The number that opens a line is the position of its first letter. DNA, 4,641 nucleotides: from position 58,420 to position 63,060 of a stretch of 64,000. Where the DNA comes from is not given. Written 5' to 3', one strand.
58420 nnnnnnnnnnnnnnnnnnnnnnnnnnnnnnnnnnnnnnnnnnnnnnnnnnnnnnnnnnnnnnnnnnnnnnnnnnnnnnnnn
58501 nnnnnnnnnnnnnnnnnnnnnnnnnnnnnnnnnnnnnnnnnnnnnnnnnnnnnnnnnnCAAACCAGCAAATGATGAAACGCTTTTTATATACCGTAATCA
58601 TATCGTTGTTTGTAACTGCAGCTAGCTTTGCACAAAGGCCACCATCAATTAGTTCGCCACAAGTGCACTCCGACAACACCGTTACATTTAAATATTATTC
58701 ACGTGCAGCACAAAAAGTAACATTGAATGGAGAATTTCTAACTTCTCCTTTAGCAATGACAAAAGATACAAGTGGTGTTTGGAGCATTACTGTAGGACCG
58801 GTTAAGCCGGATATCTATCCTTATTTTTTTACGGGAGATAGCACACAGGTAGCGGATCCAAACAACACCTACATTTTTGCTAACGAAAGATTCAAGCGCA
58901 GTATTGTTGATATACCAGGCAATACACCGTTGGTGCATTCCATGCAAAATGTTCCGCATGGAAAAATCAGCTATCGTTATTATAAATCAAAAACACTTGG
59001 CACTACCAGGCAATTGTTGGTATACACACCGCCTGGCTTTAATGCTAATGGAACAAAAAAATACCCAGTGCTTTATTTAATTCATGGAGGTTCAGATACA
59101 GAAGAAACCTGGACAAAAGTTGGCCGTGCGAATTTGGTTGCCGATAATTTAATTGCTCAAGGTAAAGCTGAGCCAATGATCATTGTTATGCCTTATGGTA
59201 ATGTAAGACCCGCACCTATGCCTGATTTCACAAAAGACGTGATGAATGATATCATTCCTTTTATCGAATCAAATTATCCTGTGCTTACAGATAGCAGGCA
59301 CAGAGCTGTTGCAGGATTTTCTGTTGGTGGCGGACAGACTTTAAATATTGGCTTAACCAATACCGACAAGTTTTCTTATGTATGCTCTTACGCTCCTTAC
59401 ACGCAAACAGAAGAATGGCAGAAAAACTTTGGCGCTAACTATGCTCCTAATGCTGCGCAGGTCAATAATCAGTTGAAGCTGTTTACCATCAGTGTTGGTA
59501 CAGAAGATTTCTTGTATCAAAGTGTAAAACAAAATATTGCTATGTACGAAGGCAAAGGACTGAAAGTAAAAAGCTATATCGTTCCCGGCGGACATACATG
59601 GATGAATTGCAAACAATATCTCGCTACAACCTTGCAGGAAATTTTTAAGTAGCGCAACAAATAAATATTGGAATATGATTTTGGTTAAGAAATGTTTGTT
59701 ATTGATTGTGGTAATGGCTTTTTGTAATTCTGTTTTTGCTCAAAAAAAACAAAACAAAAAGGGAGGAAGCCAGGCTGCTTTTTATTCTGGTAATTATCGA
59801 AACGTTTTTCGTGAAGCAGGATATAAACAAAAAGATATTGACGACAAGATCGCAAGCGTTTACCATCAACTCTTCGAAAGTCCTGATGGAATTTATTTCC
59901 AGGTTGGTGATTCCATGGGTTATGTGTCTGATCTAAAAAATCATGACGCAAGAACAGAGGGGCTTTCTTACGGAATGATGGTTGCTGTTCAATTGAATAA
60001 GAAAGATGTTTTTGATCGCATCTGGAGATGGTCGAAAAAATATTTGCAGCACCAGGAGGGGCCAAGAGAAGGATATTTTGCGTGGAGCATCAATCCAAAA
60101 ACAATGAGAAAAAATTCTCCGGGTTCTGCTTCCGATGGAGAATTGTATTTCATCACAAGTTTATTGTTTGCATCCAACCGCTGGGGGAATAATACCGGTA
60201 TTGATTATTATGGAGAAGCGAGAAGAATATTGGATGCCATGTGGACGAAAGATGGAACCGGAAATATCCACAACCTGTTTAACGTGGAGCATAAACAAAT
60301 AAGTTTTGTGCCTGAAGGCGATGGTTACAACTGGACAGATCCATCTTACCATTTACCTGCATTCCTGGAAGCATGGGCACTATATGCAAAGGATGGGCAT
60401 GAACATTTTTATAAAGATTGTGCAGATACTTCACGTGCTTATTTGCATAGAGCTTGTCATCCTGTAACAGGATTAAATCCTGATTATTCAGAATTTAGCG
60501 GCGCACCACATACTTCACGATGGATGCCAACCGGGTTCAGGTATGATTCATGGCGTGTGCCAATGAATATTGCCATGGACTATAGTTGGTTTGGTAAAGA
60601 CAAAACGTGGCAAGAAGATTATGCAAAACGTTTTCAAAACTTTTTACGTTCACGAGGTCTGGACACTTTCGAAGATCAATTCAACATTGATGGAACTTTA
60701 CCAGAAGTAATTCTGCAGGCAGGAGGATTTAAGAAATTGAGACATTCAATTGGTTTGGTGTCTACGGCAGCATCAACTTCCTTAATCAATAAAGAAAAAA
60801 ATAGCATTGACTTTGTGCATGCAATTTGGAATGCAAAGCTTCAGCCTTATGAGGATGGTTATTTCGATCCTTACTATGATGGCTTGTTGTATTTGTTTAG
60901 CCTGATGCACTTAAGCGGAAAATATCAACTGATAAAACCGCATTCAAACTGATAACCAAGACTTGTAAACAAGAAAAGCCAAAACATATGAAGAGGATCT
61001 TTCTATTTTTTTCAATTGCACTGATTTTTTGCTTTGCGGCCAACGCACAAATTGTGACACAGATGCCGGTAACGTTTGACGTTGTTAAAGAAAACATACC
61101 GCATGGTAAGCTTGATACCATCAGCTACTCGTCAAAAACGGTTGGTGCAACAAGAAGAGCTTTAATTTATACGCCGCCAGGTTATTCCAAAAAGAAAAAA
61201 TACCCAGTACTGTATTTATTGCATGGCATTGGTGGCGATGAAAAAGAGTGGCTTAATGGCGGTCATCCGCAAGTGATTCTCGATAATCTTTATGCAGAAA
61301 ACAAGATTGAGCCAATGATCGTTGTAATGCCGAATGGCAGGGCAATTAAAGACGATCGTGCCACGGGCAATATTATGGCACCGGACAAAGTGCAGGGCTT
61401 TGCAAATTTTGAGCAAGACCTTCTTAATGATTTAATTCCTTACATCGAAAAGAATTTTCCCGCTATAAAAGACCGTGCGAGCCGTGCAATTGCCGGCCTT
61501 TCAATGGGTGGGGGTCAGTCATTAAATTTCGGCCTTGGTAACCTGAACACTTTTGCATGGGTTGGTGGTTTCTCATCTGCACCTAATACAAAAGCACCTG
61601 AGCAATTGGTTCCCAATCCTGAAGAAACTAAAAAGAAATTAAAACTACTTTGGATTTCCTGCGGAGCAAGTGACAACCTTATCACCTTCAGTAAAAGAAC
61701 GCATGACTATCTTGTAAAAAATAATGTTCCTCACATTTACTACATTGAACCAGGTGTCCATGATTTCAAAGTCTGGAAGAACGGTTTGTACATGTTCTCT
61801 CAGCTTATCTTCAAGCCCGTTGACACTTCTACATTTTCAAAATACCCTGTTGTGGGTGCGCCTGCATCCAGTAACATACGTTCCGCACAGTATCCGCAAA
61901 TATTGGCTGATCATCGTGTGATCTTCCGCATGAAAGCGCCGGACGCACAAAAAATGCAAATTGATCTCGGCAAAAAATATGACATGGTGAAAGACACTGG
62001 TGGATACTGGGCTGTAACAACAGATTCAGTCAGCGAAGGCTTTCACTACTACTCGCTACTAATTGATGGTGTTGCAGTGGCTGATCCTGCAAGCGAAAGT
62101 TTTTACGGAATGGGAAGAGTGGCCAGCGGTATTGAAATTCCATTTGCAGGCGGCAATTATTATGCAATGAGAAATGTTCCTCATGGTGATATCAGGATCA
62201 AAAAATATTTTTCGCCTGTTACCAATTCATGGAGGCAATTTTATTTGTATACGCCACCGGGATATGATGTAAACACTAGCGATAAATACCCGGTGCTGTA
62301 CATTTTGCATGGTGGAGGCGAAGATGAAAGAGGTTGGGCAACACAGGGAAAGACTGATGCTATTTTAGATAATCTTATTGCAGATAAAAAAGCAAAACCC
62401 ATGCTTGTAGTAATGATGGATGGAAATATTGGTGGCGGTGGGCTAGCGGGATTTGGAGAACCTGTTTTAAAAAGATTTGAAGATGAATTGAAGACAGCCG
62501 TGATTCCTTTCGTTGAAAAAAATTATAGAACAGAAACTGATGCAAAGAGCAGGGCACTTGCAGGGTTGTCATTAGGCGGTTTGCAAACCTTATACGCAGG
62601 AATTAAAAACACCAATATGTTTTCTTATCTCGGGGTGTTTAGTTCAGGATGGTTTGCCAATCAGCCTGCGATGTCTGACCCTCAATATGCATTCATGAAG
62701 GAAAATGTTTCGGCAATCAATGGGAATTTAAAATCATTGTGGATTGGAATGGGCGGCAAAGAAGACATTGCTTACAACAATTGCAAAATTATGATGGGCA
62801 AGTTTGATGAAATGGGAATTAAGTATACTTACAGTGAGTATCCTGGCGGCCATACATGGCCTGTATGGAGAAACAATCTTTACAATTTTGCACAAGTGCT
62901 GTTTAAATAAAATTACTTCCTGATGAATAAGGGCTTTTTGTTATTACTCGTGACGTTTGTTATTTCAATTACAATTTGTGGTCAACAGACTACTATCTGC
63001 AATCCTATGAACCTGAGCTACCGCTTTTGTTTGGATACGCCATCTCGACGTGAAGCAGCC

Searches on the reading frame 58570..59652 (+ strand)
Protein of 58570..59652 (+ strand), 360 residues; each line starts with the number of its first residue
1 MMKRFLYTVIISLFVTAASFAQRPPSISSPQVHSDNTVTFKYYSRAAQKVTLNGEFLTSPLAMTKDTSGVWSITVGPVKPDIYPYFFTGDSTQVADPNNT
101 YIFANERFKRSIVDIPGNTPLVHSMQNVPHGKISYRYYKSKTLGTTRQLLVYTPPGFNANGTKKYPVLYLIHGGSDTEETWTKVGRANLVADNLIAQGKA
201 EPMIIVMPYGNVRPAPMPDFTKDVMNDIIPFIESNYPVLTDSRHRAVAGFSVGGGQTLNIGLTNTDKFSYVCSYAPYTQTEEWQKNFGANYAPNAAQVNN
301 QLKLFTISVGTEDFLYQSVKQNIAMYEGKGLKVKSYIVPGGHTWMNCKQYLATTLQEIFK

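Call 9: search_protein_families(library=pfam, proteins=[window:58570-59652:+])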
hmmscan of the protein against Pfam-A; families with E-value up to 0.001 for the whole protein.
window:58570-59652:+ (360 aa): 3 families
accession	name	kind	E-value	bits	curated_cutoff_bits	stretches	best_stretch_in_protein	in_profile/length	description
PF00756.26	Esterase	-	2.3e-21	77.1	22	1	140-325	1-207/251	Putative esterase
PF02922.24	CBM_48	-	2e-07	31.7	22.4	1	34-97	8-81/83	Carbohydrate-binding module 48 (Isoamylase N-terminal domain)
PF20434.5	BD-FAE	-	0.00013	22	26.8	1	159-273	7-121/215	BD-FAE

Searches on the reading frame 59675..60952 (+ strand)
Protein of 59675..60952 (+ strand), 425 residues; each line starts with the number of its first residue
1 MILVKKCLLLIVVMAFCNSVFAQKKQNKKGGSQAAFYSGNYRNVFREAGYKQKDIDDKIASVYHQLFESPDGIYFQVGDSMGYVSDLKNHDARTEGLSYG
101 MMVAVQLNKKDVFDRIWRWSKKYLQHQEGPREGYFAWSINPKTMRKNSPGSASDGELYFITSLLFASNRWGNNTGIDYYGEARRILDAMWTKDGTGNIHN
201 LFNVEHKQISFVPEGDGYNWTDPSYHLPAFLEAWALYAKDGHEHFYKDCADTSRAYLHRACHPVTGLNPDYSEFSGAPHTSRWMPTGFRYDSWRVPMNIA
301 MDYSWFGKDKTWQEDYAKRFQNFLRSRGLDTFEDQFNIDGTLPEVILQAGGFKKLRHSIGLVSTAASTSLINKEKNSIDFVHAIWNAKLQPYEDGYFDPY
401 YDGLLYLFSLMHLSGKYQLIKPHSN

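Call 9: search_protein_families(library=pfam, proteins=[window:59675-60952:+])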
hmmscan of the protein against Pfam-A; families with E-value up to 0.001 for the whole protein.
window:59675-60952:+ (425 aa): 1 family
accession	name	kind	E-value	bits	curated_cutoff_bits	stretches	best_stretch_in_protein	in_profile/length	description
PF01270.23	Glyco_hydro_8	-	8.8e-26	91.2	24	1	88-322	48-269/341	Glycosyl hydrolases family 8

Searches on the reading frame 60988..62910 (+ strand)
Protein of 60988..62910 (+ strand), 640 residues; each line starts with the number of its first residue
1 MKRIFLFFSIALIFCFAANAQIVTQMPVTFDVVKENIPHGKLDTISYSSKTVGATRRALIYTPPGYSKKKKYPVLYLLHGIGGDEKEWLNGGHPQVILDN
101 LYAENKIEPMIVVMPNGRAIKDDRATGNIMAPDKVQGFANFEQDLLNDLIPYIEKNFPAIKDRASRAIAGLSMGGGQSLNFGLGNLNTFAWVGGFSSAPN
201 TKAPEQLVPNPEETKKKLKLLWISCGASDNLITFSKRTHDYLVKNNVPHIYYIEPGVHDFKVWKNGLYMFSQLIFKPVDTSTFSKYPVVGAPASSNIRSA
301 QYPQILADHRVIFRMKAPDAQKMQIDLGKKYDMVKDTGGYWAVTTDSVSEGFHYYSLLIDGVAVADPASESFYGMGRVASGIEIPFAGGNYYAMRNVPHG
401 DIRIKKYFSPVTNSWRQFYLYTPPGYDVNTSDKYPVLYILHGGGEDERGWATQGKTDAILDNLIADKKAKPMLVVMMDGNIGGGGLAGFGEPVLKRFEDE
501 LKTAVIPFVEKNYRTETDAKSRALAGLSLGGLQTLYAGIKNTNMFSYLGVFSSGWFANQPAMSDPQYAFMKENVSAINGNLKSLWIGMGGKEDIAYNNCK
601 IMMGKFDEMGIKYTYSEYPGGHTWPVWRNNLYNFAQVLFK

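Call 39: search_protein_families(library=ncbifam, proteins=[window:60988-62910:+], max_evalue=0.00001)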
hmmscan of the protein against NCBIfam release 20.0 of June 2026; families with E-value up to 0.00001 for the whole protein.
window:60988-62910:+ (640 aa): 5 families
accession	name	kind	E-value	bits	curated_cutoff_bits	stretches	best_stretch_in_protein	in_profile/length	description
NF041944.1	Xylase_Ferestase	equivalog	2.8e-106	356.4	1200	2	292-640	352-694/694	bifunctional endo-1,4-beta-xylanase/feruloyl esterase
NF007758.0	PRK10439.1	equivalog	3.2e-24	85.7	222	2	363-637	142-409/418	enterochelin esterase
NF058612.1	GTNG0744Estse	equivalog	4e-20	72.8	450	2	49-203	15-160/242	GTNG_0744 family esterase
NF050058.1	e_dPHAscl_type1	hypoth_equivalog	6.1e-13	48.9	150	1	53-203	5-143/276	extracellular catalytic domain type 1 short-chain-length polyhydroxyalkanoate depolymerase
TIGR02821.1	fghA_ester_D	equivalog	5.6e-08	32.7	281.7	0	39-88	10-58/275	S-formylglutathione hydrolase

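Call 42: search_protein_families(library=pfam, proteins=[window:60988-62910:+])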
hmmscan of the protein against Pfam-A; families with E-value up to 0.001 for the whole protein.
window:60988-62910:+ (640 aa): 2 families
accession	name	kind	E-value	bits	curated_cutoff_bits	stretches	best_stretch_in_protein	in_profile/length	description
PF00756.26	Esterase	-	1.2e-48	166.6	22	2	409-632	1-245/251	Putative esterase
PF12146.15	Hydrolase_4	-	0.00017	21.4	27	0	143-217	56-129/239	Serine aminopeptidase, S33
